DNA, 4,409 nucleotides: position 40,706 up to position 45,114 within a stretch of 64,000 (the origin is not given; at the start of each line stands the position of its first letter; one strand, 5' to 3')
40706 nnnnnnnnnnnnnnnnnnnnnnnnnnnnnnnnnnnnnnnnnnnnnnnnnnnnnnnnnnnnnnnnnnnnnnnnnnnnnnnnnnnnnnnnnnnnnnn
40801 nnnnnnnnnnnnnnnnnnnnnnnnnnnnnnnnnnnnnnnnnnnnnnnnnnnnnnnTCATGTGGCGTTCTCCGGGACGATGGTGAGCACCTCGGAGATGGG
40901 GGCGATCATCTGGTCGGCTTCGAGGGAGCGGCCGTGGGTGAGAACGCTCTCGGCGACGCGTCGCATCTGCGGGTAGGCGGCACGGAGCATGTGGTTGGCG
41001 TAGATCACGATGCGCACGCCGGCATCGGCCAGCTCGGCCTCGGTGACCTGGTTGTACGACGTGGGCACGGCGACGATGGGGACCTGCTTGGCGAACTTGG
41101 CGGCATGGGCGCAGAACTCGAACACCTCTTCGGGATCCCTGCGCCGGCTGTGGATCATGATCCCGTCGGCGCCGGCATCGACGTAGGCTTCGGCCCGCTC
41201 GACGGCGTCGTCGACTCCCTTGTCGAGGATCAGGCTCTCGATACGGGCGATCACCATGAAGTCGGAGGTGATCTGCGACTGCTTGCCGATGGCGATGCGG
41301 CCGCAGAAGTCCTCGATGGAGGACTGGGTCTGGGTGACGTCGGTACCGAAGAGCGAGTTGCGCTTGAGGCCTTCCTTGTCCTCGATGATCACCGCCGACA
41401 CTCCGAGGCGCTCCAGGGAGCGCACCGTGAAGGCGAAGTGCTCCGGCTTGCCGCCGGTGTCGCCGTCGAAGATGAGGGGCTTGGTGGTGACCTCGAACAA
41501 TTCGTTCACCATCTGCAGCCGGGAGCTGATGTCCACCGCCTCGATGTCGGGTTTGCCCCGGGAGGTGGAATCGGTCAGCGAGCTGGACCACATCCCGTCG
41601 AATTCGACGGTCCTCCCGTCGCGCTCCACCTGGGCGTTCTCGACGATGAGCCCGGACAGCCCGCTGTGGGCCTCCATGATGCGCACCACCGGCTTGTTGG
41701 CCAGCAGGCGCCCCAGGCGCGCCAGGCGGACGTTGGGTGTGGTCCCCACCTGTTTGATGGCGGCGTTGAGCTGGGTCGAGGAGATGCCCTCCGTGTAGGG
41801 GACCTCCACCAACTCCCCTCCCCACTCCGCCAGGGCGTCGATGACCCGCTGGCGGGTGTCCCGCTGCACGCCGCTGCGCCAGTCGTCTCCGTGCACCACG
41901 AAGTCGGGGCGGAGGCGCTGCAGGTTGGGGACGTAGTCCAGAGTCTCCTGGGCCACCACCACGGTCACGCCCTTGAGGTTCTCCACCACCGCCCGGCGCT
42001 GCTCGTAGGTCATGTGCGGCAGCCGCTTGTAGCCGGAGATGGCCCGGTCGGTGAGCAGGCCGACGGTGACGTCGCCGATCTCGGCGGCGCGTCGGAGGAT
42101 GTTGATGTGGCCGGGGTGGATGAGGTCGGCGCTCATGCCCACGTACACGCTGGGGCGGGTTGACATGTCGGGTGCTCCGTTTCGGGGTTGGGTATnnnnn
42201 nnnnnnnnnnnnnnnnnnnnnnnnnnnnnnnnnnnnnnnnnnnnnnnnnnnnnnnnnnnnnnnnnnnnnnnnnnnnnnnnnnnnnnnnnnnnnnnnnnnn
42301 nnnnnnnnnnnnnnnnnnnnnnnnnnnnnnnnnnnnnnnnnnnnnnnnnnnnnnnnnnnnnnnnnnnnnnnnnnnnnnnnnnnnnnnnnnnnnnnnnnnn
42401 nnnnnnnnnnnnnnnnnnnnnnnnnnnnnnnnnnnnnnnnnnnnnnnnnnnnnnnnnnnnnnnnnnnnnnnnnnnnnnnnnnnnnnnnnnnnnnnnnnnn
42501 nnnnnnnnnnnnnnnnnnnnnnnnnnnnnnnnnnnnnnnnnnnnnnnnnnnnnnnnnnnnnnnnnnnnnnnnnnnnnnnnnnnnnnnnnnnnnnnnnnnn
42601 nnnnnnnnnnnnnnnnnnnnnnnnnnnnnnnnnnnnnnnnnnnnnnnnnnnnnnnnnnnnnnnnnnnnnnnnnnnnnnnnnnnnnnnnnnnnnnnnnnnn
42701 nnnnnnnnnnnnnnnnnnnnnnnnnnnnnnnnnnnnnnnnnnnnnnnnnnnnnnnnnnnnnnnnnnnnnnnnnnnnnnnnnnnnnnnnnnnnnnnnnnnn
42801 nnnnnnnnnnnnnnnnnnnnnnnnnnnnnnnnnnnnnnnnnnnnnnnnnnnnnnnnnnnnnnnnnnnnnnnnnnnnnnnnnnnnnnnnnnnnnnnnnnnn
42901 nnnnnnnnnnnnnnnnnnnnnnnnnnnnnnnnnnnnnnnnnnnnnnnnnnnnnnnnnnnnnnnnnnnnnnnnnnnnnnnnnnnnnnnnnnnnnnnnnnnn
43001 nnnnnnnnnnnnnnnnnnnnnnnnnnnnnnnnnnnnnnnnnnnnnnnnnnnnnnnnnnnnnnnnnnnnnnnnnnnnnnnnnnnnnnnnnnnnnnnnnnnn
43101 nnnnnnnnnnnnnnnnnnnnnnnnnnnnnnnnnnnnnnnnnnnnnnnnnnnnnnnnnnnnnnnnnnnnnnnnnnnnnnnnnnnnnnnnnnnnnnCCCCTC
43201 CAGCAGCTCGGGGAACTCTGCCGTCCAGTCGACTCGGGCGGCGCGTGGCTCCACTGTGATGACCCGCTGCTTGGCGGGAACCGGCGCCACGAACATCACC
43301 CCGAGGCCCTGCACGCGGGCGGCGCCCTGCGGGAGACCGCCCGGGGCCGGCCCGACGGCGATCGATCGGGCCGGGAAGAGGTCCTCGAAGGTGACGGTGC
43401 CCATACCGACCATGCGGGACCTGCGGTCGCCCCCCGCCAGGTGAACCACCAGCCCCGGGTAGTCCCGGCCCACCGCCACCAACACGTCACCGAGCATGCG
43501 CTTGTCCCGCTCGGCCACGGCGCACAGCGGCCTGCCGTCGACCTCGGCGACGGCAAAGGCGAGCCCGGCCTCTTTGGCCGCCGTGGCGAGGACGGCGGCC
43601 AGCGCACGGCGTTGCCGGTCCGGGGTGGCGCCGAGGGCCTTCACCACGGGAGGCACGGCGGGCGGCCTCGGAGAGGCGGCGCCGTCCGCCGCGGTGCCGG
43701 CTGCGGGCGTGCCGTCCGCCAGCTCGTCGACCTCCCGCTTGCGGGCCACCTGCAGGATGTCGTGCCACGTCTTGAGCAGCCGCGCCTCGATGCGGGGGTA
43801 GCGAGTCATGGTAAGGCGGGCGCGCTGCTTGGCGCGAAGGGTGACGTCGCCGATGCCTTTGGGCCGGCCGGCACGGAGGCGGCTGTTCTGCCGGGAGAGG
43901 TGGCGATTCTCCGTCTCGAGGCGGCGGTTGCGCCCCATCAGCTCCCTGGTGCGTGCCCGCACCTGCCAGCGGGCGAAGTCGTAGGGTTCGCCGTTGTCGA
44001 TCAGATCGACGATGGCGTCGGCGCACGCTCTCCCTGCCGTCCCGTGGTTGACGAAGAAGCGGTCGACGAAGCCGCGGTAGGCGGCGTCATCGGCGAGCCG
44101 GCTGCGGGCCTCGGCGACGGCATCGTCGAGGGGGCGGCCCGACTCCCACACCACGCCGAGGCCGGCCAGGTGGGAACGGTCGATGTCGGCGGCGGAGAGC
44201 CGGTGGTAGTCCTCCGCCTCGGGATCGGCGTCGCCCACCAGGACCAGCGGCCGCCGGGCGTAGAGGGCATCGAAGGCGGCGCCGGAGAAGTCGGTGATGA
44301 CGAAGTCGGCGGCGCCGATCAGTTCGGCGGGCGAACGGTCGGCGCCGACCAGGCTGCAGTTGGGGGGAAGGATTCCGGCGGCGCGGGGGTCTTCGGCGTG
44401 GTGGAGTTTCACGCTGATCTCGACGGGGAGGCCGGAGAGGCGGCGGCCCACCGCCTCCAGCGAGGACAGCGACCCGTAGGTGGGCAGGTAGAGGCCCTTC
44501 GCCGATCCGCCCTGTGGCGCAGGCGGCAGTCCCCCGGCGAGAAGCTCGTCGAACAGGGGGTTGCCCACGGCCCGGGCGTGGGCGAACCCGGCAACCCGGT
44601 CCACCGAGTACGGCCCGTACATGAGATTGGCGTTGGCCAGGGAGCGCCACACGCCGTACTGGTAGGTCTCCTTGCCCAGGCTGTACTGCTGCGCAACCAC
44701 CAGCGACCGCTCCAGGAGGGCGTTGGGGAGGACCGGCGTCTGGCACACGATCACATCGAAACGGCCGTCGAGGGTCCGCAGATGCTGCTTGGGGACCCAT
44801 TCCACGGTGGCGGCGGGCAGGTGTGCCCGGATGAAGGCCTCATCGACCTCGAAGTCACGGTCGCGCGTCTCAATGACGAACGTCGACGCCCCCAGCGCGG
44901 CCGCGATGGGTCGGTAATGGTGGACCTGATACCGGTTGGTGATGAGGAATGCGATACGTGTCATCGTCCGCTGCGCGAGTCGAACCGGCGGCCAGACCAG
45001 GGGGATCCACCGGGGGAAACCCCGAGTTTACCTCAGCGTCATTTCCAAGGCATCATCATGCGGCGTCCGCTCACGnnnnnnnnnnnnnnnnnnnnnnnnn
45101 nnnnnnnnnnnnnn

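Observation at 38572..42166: Phosphonate core (PntC-Ppm fusion, Ppd, Fe-ADH) embedded in a glycopolymer locus predicts a 2-hydroxyethylphosphonate-decorated 'phosphonoglycan'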

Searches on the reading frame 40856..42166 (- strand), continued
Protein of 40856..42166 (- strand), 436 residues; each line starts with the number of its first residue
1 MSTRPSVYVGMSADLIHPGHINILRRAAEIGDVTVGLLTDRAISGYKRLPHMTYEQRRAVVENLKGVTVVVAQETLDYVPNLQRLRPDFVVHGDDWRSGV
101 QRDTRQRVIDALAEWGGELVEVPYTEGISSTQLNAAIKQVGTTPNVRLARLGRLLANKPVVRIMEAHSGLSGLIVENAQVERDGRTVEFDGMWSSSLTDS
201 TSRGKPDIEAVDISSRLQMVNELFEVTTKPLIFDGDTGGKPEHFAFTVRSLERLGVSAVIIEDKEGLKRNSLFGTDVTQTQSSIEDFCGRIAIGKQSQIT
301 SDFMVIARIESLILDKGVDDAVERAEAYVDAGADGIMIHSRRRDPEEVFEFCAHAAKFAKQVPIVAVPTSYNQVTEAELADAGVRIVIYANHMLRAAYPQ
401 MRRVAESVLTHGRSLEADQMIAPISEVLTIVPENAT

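Call 40: search_protein_families(library=pfam, proteins=[L027:13521-14777:+, L063:13528-14766:+, L024:13538-14776:+, L078:13583-14815:+, L034:4291-5547:+, L028:13501-14430:+, L064:13493-14422:+, L016:13651-15696:-, L016:15712-17985:-, L005:7042-9909:+], max_evalue=0.01)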
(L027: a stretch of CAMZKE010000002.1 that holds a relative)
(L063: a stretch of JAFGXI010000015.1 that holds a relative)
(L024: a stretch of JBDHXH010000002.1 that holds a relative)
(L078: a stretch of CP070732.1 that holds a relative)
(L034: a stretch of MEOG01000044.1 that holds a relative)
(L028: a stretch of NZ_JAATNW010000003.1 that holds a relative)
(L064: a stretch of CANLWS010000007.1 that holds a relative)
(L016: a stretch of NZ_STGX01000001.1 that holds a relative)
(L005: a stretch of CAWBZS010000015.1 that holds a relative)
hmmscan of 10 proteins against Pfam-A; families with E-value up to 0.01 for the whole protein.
L027:13521-14777:+ (419 aa): 1 family
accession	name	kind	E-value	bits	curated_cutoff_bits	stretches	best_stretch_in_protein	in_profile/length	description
PF04464.20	Glyphos_transf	-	1.4e-11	44.4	22.1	1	187-343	150-310/367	CDP-Glycerol:Poly(glycerophosphate) glycerophosphotransferase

L063:13528-14766:+ (413 aa): 1 family
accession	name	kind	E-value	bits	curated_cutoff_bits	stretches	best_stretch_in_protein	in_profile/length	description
PF04464.20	Glyphos_transf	-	7.1e-12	45.4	22.1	1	188-345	150-311/367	CDP-Glycerol:Poly(glycerophosphate) glycerophosphotransferase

L024:13538-14776:+ (413 aa): 1 family
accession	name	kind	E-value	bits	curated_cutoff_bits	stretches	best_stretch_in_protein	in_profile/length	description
PF04464.20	Glyphos_transf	-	2.1e-15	57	22.1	1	171-338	155-311/367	CDP-Glycerol:Poly(glycerophosphate) glycerophosphotransferase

L078:13583-14815:+ (411 aa): 1 family
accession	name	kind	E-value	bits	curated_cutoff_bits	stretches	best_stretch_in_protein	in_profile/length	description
PF04464.20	Glyphos_transf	-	6.5e-64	216.6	22.1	1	29-403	5-365/367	CDP-Glycerol:Poly(glycerophosphate) glycerophosphotransferase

L034:4291-5547:+ (419 aa): 1 family
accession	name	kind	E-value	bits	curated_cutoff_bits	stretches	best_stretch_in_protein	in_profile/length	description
PF04464.20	Glyphos_transf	-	2.7e-11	43.5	22.1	1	196-347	155-310/367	CDP-Glycerol:Poly(glycerophosphate) glycerophosphotransferase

L028:13501-14430:+ (310 aa): 1 family
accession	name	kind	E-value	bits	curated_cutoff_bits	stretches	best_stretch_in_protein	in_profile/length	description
PF04991.19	LicD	-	2.3e-13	51.2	22.6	1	131-178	4-50/227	LicD family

L064:13493-14422:+ (310 aa): 1 family
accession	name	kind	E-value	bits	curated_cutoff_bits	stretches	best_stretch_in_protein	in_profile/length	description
PF04991.19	LicD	-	1.9e-12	48.2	22.6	1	126-210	4-80/227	LicD family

L016:13651-15696:- (682 aa): 9 families
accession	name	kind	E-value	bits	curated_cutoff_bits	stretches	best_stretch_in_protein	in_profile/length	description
PF14559.12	TPR_19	-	3.2e-11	43.8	25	3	249-300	2-54/68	Tetratricopeptide repeat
PF13424.12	TPR_12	-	1.8e-09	38.1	30.1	0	85-131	8-61/77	Tetratricopeptide repeat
PF13432.12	TPR_16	-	4.9e-09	36.9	32.7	1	58-114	9-65/65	Tetratricopeptide repeat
PF13428.12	TPR_14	-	3.5e-08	33.8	23.5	0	52-87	7-42/44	Tetratricopeptide repeat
PF04991.19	LicD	-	1.1e-07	32.6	22.6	1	494-521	9-36/227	LicD family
PF07719.23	TPR_2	-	1.1e-06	28.8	27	0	81-108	2-29/34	Tetratricopeptide repeat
PF13176.12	TPR_7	-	0.00025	21.3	27.9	0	193-212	9-28/36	Tetratricopeptide repeat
PF13181.12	TPR_8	-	0.0027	18.2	25.7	0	83-108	4-29/34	Tetratricopeptide repeat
PF13174.12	TPR_6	-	0.0063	17.5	26.3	0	275-298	4-27/33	Tetratricopeptide repeat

L016:15712-17985:- (758 aa): 15 families
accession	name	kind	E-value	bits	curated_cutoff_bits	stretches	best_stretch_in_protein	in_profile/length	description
PF07719.23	TPR_2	-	3.7e-12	45.8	27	2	181-213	2-34/34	Tetratricopeptide repeat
PF00515.34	TPR_1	-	1e-09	38.2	27.8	1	181-213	2-34/34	Tetratricopeptide repeat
PF04991.19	LicD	-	8e-09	36.3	22.6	1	565-594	5-34/227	LicD family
PF13428.12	TPR_14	-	1.8e-08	34.7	23.5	1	251-285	4-38/44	Tetratricopeptide repeat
PF14559.12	TPR_19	-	3.9e-08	34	25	2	229-287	6-64/68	Tetratricopeptide repeat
PF13432.12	TPR_16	-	5.2e-08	33.6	32.7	1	220-281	3-64/65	Tetratricopeptide repeat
PF13181.12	TPR_8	-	5.9e-08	32.7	25.7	0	250-281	3-34/34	Tetratricopeptide repeat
PF13176.12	TPR_7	-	2.3e-07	30.8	27.9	1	250-283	1-34/36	Tetratricopeptide repeat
PF13174.12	TPR_6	-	3.4e-07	30.9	26.3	1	250-280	2-32/33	Tetratricopeptide repeat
PF13431.12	TPR_17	-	4e-05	24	24.4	0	133-165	1-33/34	Tetratricopeptide repeat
PF13414.12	TPR_11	-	4.5e-05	23.5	26.8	0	192-212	6-26/42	TPR repeat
PF12895.13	ANAPC3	-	0.00012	22.7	27.2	0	234-272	43-80/82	Anaphase-promoting complex, cyclosome, subunit 3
PF23914.1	TPR_CcmH_CycH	-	0.0019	18.5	42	0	192-282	62-155/158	Cytochrome c-type biogenesis protein H TPR domain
PF13429.12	TPR_15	-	0.002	18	26.2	1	181-295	147-261/280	Tetratricopeptide repeat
PF13424.12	TPR_12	-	0.0071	17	30.1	0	143-209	8-74/77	Tetratricopeptide repeat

L005:7042-9909:+ (956 aa): 4 families
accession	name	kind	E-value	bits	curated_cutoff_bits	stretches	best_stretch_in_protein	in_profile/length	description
PF11380.13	Stealth_CR2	-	1e-41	141.9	39.4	1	681-786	1-106/108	Stealth protein CR2, conserved region 2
PF17102.10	Stealth_CR3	-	3.5e-18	65.7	24.2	1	833-878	2-47/49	Stealth protein CR3, conserved region 3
PF17101.10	Stealth_CR1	-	2.4e-08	34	27.2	1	643-663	2-22/29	Stealth protein CR1, conserved region 1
PF17103.10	Stealth_CR4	-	3e-06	27.5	27.4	1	910-955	1-45/55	Stealth protein CR4, conserved region 4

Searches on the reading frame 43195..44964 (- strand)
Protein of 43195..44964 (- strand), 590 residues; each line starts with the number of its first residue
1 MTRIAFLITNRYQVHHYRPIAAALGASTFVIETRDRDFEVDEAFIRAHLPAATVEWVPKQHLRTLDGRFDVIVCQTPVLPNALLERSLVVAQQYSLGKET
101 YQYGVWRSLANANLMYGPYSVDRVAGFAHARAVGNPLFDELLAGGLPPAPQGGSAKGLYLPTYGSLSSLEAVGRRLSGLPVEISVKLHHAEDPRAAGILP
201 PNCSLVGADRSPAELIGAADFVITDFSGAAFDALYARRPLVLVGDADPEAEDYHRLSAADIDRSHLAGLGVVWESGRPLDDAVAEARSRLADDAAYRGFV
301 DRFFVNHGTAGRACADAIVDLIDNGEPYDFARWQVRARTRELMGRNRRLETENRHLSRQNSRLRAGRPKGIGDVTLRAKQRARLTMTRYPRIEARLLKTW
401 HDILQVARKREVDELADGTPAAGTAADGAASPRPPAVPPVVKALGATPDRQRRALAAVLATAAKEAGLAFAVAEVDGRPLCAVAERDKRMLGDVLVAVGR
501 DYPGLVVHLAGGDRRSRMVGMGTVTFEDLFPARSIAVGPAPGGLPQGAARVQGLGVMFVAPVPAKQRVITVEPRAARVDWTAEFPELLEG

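Call 35: search_protein_families(library=pfam, proteins=[window:43195-44964:-], max_evalue=1)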
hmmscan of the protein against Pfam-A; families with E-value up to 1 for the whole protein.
window:43195-44964:- (590 aa): 1 family
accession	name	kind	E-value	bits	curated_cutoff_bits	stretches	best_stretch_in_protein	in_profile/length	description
PF04464.20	Glyphos_transf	-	0.0024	17.3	22.1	1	205-304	254-350/367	CDP-Glycerol:Poly(glycerophosphate) glycerophosphotransferase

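Call 36: search_solved_structures(query=window:43195-44964:-, max_evalue=1, show_alignments=1)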
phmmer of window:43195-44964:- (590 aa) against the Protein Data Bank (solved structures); distinct sequences matched with E-value up to 1: 1.
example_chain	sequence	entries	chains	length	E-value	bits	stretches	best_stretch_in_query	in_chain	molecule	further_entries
3u44_A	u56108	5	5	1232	0.62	11.5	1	325-437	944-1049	ATP-dependent helicase/nuclease subunit A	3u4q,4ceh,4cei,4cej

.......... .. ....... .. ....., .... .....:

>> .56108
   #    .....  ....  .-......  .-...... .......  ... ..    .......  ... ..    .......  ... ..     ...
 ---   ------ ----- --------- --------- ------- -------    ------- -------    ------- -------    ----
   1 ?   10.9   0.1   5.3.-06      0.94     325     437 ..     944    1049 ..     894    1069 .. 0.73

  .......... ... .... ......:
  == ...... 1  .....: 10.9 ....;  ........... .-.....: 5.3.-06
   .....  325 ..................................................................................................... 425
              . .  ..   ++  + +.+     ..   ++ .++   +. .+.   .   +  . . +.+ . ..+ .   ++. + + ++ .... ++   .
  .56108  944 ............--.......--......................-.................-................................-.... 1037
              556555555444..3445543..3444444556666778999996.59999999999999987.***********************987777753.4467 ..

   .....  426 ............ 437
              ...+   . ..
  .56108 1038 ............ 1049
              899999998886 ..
